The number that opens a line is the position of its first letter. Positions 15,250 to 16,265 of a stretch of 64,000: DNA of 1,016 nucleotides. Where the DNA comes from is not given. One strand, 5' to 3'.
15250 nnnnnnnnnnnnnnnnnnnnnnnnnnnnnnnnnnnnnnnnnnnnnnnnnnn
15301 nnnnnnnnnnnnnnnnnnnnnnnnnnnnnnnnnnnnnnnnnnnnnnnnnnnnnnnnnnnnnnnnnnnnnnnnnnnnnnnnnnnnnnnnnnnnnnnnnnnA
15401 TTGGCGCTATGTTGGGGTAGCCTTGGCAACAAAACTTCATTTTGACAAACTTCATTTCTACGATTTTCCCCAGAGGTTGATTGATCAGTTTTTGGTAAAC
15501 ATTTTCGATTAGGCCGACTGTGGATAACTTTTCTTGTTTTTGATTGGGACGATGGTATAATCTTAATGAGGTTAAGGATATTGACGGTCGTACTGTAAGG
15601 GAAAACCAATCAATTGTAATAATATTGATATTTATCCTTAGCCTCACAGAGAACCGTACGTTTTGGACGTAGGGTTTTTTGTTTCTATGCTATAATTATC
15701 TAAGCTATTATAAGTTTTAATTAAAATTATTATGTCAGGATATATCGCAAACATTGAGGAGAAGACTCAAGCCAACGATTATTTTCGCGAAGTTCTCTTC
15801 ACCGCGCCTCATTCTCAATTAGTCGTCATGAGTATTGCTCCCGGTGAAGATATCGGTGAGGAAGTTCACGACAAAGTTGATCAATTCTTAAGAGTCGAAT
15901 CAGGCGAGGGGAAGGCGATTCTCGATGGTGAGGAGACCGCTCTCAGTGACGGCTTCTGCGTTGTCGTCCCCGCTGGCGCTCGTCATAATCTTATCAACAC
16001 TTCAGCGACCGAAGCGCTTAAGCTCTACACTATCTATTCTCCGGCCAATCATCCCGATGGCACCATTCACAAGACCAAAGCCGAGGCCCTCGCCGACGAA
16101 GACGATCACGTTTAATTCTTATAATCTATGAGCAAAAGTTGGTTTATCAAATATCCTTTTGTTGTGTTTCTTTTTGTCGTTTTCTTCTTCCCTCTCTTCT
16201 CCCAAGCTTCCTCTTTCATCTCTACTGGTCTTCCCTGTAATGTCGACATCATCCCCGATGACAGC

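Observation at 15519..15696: Stand-alone promoter / 78-nt stem-loop / terminator unit (sRNA or riboregulator) with a DnaA box upstream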

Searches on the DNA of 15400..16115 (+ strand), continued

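Call 73: search_with_rna_model(model_id=R2, sources=[L104, L105, L106, L107, L108, L109, L110, L111, L112, L113, L114, L115], max_evalue=0.01)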
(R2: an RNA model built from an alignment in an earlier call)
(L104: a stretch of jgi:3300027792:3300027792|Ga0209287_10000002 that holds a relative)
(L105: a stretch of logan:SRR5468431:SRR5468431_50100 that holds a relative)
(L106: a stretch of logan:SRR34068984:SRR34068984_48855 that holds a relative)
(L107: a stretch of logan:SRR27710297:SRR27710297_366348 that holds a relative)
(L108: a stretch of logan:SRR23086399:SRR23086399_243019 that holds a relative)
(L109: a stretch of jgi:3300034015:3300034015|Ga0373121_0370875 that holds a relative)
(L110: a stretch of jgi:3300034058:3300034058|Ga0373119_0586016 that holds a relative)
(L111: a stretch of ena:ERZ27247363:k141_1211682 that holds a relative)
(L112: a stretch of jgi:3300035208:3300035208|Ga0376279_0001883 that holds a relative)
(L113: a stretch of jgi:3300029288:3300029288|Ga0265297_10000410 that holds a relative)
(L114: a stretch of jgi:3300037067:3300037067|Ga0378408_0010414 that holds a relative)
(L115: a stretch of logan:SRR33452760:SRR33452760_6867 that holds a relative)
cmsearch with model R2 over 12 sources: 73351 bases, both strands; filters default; matches with E-value up to 0.01: 10.
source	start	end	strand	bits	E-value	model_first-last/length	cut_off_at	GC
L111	2751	2874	+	118.2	3.5e-27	1-124/124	no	0.33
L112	2751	2874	+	118.2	3.5e-27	1-124/124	no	0.33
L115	2840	2963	+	117.4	5.5e-27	1-124/124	no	0.36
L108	2825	2946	+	111.6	1.5e-25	1-124/124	no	0.37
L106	1865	1989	+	108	1.1e-24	1-124/124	no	0.37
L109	2846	2962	+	107.5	1.5e-24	1-124/124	no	0.38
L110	2846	2962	+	107.5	1.5e-24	1-124/124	no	0.38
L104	1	94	+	74.5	2.1e-16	33-124/124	5'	0.36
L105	1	94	+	74.5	2.1e-16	33-124/124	5'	0.36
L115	2921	3018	-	27.2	9.8e-05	1-124/124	no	0.28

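Call 75: search_with_rna_model(model_id=R2, sources=[window, L006, L007, L008, L070, L086, L090, L091, L098, L106, L108, L109, L111, L115], max_evalue=1e-10, make_alignment=true)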
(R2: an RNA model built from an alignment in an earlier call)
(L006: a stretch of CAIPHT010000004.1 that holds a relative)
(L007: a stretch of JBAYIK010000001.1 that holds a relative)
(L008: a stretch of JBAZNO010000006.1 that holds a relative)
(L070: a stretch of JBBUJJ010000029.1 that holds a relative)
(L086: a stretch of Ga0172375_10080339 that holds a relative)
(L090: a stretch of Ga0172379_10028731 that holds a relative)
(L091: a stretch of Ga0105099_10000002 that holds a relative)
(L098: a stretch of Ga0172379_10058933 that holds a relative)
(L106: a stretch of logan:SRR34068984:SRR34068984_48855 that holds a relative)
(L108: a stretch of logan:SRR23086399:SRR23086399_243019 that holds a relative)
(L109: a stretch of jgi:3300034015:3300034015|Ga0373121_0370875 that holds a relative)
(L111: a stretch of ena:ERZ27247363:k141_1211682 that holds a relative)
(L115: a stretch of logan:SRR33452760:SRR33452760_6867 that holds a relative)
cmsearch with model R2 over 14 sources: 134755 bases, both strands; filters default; matches with E-value up to 1e-10: 14.
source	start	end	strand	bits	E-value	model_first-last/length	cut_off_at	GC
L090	5361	5484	-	130.4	6.3e-30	1-124/124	no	0.35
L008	2837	2958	+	126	7.6e-29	1-124/124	no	0.31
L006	2785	2901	+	123.9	2.4e-28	1-124/124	no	0.38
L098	861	984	+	122.7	4.8e-28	1-124/124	no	0.34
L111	2751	2874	+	118.2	6.4e-27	1-124/124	no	0.33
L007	2783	2899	+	117.6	8.7e-27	1-124/124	no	0.38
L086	2132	2255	-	117.6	9.1e-27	1-124/124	no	0.35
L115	2840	2963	+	117.4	1e-26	1-124/124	no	0.36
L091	2175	2300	-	115.9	2.3e-26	1-124/124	no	0.37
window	15562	15686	+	115.2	3.5e-26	1-124/124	no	0.36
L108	2825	2946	+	111.6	2.7e-25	1-124/124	no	0.37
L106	1865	1989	+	108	2e-24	1-124/124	no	0.37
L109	2846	2962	+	107.5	2.7e-24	1-124/124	no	0.38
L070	4432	4551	-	87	3.1e-19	1-124/124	no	0.47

Alignment A8: 14 matches aligned to the model, 129 columns, each read 5' to 3' on its own strand. Consensus structure (alignment columns), stored with it:
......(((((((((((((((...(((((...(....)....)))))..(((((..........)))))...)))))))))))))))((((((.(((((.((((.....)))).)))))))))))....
